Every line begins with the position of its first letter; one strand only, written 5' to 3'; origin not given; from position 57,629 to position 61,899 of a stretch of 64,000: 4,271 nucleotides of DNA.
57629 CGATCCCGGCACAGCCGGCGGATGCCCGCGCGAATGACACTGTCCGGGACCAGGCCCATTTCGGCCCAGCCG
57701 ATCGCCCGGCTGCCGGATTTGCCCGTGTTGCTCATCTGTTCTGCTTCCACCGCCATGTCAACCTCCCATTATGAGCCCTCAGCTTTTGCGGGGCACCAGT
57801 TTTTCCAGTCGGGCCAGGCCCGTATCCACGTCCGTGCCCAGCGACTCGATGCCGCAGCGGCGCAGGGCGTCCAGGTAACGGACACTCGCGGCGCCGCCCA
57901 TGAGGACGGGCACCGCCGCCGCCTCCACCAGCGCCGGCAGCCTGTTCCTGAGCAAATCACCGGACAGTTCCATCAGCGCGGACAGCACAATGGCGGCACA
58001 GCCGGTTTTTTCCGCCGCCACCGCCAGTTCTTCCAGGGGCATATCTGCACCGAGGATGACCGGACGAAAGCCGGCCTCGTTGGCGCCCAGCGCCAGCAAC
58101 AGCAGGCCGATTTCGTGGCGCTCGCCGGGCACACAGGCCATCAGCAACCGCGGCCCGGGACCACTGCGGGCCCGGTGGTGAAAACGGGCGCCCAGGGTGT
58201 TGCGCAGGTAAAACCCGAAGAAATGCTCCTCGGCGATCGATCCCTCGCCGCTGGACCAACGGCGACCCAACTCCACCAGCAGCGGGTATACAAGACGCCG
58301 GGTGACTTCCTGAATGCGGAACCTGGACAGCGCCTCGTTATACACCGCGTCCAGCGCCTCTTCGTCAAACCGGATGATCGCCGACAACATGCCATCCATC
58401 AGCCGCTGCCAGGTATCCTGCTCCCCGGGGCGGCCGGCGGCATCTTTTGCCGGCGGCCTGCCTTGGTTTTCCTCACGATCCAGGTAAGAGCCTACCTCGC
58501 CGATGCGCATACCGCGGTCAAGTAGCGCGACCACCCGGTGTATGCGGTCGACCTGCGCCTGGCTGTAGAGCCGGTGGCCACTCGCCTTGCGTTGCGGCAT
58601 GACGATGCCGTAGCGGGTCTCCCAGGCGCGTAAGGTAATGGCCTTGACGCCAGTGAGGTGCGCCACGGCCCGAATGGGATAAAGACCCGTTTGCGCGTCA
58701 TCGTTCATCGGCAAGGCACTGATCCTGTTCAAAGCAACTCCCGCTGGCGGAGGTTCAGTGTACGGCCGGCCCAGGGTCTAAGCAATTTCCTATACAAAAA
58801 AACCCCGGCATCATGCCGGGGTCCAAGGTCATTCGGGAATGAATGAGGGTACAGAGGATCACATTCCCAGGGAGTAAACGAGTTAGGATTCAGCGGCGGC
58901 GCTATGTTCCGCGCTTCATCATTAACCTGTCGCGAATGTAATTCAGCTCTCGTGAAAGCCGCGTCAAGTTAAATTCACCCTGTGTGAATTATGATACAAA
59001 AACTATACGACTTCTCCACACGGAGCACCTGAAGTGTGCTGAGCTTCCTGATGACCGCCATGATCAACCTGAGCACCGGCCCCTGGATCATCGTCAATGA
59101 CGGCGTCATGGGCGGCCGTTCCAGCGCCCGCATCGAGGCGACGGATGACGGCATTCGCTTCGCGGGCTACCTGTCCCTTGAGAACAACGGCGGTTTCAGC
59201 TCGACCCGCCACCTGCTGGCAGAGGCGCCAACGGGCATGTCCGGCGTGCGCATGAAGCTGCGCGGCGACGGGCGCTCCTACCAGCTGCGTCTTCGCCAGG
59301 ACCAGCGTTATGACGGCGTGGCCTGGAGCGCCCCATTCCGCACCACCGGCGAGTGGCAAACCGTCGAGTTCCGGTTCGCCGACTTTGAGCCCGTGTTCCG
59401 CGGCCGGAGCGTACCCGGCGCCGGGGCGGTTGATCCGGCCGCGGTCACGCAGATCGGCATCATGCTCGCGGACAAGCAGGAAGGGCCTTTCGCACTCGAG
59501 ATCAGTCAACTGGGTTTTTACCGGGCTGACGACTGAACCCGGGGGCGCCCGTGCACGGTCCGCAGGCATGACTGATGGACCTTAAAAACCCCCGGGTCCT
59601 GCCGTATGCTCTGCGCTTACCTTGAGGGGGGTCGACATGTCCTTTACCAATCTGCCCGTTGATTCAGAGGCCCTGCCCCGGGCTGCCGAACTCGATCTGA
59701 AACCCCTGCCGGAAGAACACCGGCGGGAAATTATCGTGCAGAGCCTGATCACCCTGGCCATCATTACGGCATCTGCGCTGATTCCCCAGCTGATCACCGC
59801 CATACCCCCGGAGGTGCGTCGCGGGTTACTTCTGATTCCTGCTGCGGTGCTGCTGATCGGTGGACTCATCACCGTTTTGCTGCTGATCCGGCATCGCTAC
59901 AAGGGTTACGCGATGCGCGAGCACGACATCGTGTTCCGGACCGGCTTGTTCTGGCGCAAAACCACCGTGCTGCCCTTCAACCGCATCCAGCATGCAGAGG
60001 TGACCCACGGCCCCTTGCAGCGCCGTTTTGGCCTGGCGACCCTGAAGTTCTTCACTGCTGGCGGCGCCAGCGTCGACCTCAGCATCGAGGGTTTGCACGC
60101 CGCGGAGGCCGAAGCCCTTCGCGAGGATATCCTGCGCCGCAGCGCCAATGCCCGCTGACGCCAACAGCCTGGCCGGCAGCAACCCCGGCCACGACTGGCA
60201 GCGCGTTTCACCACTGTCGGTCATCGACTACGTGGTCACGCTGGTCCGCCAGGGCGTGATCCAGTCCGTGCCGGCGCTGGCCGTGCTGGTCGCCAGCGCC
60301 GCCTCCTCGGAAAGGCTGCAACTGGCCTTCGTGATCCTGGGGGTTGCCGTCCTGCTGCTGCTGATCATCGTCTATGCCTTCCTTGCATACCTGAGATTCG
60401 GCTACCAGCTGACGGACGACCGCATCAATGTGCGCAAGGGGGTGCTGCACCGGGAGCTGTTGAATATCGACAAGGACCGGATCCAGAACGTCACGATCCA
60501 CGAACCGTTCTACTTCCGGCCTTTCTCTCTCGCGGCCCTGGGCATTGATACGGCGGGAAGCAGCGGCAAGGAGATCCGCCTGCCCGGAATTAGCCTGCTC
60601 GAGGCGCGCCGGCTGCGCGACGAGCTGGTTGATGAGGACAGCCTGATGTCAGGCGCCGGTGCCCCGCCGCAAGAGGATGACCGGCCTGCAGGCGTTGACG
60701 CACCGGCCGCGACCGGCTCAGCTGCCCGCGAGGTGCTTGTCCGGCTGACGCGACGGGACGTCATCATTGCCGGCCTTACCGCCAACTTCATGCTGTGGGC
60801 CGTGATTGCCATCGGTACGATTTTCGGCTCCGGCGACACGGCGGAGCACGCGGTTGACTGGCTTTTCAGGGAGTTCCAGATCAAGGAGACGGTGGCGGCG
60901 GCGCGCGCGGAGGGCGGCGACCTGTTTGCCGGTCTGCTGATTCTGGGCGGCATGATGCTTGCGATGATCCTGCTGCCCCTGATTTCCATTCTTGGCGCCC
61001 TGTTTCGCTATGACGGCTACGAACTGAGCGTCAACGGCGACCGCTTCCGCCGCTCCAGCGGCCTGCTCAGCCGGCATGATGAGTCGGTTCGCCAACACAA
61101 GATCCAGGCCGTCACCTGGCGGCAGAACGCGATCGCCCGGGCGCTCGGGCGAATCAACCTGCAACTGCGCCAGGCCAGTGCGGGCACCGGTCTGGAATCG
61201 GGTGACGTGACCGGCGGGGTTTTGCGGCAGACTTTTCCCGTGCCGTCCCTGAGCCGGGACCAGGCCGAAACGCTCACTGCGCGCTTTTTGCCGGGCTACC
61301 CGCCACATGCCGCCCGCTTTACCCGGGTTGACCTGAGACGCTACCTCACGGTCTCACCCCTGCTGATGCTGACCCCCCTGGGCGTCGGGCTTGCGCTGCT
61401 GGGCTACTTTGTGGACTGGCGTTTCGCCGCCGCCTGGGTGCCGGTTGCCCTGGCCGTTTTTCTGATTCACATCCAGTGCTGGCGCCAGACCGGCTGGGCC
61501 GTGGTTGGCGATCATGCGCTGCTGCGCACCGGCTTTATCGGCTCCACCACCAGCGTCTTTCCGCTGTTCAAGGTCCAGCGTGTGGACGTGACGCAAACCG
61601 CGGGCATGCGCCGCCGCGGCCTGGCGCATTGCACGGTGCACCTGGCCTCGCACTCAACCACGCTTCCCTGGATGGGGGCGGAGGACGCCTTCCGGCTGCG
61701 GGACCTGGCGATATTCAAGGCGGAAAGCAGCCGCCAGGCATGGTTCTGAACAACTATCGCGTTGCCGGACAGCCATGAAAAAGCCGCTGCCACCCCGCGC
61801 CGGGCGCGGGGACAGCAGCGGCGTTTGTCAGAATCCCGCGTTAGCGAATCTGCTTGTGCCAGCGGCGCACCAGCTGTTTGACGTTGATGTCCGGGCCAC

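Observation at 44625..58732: A ~14-kb light / photo-oxidative-stress supercluster combining DNA photorepair, two MerR regulators and a long lipid-modifying operon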

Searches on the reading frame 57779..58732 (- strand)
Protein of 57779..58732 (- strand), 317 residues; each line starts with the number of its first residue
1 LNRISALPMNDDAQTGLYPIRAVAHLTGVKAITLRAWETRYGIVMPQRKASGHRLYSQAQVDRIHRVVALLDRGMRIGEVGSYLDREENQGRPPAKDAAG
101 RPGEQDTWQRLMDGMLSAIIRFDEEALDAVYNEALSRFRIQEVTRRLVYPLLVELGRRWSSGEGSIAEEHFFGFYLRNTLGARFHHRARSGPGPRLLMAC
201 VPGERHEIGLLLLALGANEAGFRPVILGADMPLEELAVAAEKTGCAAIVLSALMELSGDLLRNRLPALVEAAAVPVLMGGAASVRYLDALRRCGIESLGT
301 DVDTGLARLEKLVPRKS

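Call 5: search_protein_families(library=pfam, proteins=[window:57779-58732:-], max_evalue=0.01)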
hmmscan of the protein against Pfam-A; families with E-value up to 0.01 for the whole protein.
window:57779-58732:- (317 aa): 4 families
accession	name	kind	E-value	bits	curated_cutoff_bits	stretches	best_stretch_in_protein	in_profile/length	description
PF13411.12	MerR_1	-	1.8e-15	57.2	21.6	1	18-86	1-68/69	MerR HTH family regulatory protein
PF02607.22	B12-binding_2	-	3.1e-12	47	23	1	113-180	3-70/74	B12 binding domain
PF02310.24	B12-binding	-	2.4e-09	37.5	32.1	1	195-292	2-101/121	B12 binding domain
PF00376.29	MerR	-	2.2e-08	34.2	28.2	1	20-56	2-38/38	MerR family regulatory protein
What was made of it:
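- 57779..58708 (-): LitR, a class I (B12-type) CarH/LitR photoreceptor-repressor, 309 aa, intact. It is the first gene of the 11-gene operon. MerR_1 + B12-binding_2 + B12-binding (call 5).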

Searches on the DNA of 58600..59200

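Call 29: search_rna_families(source=window, start=58600, end=59200, threshold=evalue, max_evalue=5)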
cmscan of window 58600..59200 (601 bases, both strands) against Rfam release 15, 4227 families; matches with E-value up to 5: 12.
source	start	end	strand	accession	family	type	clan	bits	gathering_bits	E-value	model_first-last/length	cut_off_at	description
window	58794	58885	-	RF02837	anti-hemB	Gene; sRNA;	-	25.4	49.5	0.00092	1-81/81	no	Burkholderia RNA 7 (anti-hemB)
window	58795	58846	+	RF02628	Hrs1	Gene; sRNA;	-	24.6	56.4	0.016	1-74/74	no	Hfq-regulated sRNA 1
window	58796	58875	-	RF02784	SorX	Gene; sRNA;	-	21.2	46.6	0.012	1-73/73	no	Singlet oxygen resistance RNA X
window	58795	58853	-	RF02278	Betaproteobacteria_toxic_sRNA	Gene; sRNA;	-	20.6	50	0.11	1-64/64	no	Betaproteobacteria toxic small RNA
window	58794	58876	-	RF02676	Esr41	Gene; sRNA;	-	17.8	102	0.82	1-74/74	no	Enterohemorrhagic E. coli sRNA 41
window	58794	58847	-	RF02630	Hrs12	Gene; sRNA;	-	17.4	70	4.2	1-87/87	no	Hfq-regulated sRNA 12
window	58798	58822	-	RF02701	PsrR1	Gene; sRNA;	-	17.2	42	1.4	54-79/79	no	Photosynthesis regulatory RNA1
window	58791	58825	+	RF02416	TCV_H4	Cis-reg;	-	16.6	50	4.5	1-51/51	no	Turnip crinkle virus 3'UTR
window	58738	58813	+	RF03044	Proteo-phage-1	Gene; sRNA;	-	15.8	42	3.5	1-82/82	no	Proteo-phage-1 RNA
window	58794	58869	-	RF02399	NsiR1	Gene; sRNA;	-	15.4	39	2.5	1-60/60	no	Nitrogen stress-induced RNA 1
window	58796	58926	-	RF00370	sroD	Gene; sRNA;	-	15.3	50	3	1-86/86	no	sroD RNA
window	58787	58859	-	RF00519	suhB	Gene; sRNA;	CL00108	15.1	41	2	1-77/77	no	Makes More Granules Regulator RNA (mmgR)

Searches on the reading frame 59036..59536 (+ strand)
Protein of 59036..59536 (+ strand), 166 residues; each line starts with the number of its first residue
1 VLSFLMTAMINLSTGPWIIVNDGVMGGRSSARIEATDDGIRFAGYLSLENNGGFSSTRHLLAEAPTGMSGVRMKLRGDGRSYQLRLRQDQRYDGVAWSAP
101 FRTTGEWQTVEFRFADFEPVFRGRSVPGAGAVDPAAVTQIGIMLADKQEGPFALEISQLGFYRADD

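Call 40: search_protein_families(library=pfam, proteins=[window:59036-59536:+], max_evalue=0.01)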
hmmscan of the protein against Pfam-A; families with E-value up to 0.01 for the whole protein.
window:59036-59536:+ (166 aa): 2 families
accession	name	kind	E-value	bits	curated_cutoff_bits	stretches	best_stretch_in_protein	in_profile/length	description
PF08547.18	CIA30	-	2.6e-42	145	24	1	16-156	11-157/157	Complex I intermediate-associated protein 30 (CIA30)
PF18329.7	SGBP_B_XBD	-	0.0059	17.2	26.4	1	90-148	110-168/186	Surface glycan-binding protein B xyloglucan binding domain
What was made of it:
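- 59036..59536 (+): CIA30-family protein, divergent from the operon. It is a conserved neighbour and a possible member of the regulon. PF08547 hit at E=3e-42 (call 40).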

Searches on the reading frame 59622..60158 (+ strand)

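Call 40: search_protein_families(library=pfam, proteins=[window:59622-60158:+], max_evalue=0.01)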
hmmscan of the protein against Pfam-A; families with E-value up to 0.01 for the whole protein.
window:59622-60158:+ (178 aa): 1 family
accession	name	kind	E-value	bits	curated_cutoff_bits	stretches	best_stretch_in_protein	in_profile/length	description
PF03703.20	bPH_2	-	8.4e-21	74.4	22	1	94-168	4-76/78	Bacterial PH domain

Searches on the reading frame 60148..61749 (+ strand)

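Call 40: search_protein_families(library=pfam, proteins=[window:60148-61749:+], max_evalue=0.01)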
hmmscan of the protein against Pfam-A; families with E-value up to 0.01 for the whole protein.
window:60148-61749:+ (533 aa): 1 family
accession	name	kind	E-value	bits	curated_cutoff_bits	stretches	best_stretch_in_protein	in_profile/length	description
PF03703.20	bPH_2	-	8.6e-39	132.1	22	3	81-160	1-78/78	Bacterial PH domain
